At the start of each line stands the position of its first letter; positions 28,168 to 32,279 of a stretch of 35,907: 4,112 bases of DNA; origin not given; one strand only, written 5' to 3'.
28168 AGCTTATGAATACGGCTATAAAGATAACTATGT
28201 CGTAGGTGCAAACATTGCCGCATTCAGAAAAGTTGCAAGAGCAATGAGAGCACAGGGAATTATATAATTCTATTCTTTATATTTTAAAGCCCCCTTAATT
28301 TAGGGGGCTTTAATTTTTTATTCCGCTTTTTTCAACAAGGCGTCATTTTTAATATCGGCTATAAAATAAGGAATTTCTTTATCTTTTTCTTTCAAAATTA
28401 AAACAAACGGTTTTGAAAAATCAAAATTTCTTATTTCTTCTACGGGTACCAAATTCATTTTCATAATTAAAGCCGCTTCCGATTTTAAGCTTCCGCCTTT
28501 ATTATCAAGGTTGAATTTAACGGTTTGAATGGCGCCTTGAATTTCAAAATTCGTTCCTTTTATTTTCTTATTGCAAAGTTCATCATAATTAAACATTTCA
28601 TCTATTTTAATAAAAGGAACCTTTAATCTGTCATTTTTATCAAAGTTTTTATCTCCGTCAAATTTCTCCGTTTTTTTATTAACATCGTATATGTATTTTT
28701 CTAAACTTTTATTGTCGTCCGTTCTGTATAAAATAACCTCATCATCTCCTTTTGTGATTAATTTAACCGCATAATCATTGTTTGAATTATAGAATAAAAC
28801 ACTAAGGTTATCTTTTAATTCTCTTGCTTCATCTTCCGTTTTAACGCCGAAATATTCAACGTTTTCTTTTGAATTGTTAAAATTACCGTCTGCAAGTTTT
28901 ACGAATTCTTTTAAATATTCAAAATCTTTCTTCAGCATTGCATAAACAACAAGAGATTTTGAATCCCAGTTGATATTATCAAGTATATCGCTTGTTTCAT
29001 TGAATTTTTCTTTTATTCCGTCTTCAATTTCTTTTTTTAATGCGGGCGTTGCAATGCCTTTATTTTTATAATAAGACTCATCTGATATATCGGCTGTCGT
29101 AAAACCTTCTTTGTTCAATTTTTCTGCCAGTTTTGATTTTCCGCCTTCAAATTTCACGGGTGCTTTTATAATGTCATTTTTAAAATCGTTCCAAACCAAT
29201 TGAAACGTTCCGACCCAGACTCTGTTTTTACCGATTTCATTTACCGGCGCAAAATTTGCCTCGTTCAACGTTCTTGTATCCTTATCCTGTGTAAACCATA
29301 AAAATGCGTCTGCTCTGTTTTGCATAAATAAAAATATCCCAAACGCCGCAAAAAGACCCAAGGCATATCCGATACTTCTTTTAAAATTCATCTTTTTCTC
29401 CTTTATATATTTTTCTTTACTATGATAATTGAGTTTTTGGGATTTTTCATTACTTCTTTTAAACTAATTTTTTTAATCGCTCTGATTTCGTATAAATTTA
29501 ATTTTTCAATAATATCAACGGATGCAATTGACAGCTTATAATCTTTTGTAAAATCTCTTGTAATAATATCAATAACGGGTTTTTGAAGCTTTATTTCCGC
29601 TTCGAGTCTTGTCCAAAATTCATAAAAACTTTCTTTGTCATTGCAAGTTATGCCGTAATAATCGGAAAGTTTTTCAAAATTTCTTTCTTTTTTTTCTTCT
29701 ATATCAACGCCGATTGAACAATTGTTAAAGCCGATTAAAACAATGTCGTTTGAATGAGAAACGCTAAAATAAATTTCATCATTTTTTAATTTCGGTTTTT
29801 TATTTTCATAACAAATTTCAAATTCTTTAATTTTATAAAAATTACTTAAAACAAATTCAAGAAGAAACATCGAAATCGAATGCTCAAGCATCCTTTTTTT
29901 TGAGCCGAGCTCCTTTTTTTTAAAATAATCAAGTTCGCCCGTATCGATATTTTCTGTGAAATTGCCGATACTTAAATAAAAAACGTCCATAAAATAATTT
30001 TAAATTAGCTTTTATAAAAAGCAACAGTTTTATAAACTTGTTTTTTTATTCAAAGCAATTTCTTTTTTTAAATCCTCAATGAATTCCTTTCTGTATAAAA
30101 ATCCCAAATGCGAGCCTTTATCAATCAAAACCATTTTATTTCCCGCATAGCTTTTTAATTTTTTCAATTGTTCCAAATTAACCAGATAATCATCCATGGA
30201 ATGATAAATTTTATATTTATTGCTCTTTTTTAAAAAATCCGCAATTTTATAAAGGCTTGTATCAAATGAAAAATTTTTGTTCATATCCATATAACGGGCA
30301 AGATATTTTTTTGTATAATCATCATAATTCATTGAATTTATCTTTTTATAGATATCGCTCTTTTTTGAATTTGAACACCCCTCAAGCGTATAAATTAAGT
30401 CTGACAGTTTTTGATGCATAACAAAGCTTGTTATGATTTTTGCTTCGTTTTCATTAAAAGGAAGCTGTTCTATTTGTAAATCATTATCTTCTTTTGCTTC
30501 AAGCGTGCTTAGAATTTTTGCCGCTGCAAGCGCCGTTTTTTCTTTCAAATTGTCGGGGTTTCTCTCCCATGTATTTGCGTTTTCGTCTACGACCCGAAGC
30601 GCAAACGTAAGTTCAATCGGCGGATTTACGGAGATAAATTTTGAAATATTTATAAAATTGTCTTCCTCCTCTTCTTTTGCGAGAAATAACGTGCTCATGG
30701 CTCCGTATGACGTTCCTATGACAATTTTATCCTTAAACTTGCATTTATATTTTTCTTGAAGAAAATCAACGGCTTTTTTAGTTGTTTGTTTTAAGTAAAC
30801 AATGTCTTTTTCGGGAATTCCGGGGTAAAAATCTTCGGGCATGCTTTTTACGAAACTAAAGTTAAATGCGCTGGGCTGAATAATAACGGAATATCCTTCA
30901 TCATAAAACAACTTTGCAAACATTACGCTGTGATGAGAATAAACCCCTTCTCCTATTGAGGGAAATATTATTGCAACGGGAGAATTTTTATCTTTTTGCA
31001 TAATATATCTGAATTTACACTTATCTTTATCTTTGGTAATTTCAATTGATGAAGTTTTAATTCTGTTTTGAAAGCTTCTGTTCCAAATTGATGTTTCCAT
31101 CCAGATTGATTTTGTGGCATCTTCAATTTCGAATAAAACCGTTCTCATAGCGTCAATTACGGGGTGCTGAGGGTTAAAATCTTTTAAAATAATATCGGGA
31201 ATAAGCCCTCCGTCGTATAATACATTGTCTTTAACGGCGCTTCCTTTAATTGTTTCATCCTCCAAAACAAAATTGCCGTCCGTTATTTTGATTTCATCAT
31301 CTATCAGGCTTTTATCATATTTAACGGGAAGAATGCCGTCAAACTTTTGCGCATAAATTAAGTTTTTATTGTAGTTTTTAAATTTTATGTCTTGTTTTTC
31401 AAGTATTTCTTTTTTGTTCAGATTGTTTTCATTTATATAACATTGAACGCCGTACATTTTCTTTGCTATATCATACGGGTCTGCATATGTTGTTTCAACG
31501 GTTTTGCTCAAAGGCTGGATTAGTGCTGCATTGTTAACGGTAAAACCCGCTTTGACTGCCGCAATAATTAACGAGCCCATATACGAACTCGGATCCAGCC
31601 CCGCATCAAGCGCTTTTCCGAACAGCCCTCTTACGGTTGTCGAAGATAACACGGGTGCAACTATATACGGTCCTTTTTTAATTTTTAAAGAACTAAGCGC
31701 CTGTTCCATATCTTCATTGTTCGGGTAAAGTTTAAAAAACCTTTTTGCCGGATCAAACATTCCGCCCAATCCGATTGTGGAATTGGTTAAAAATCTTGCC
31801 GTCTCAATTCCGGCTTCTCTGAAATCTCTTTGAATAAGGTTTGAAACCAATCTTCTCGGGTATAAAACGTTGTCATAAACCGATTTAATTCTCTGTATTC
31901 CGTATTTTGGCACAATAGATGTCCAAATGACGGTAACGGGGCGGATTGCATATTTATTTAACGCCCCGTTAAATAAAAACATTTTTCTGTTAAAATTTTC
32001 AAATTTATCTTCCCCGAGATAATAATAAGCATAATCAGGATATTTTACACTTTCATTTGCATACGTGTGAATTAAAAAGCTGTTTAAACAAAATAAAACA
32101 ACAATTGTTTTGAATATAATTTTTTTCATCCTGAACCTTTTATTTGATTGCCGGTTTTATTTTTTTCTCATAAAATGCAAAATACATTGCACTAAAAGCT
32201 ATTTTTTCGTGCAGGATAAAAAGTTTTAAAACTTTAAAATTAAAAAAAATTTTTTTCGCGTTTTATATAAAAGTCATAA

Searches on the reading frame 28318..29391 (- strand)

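Call 16: search_protein_families(library=pfam, proteins=[window:28318-29391:-], max_evalue=0.001)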
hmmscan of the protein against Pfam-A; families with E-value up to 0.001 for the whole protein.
window:28318-29391:- (357 aa): 0 families

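Call 20: search_protein_families(library=ncbifam, proteins=[window:28318-29391:-], max_evalue=0.1)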
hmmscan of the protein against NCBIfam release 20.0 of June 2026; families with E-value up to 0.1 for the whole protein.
window:28318-29391:- (357 aa): 1 family
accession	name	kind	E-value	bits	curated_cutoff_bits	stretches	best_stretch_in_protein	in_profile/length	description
NF000323.2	blaFONA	exception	0.09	12.1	600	0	190-278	35-121/295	FONA family class A beta-lactamase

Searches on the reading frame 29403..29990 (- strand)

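Call 16: search_protein_families(library=pfam, proteins=[window:29403-29990:-], max_evalue=0.001)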
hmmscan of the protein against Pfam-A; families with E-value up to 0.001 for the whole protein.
window:29403-29990:- (195 aa): 0 families

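Call 20: search_protein_families(library=ncbifam, proteins=[window:29403-29990:-], max_evalue=0.1)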
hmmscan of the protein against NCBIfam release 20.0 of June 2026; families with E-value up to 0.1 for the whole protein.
window:29403-29990:- (195 aa): 5 families
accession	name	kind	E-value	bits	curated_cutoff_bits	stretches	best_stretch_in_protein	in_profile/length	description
NF047349.1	4PPT_AusB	equivalog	4.4e-09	36.1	225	1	30-135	34-147/205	aureusimine biosynthesis 4'-phosphopantetheinyl transferase AusB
NF007676.0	PRK10351.1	equivalog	3.7e-05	23.4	174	1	61-164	53-171/195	4'-phosphopantetheinyl transferase AcpT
NF042922.1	4PPT_HetI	equivalog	0.0087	15.4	370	1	49-100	72-131/235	4'-phosphopantetheinyl transferase HetI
NF007604.0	PRK10251.1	equivalog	0.012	15.2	169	1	22-99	38-113/209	enterobactin synthase subunit EntD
NF040804.1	blaOXA-1089_like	exception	0.082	12.2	580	1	95-168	147-217/289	OXA-1089 family carbapenem-hydrolyzing class D beta-lactamase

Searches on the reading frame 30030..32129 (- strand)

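Call 16: search_protein_families(library=pfam, proteins=[window:30030-32129:-], max_evalue=0.001)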
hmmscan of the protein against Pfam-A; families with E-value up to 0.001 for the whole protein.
window:30030-32129:- (699 aa): 1 family
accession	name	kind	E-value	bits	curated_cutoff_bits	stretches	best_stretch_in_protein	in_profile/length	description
PF04333.18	MlaA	-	1e-43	149.7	25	1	40-226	2-188/195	MlaA lipoprotein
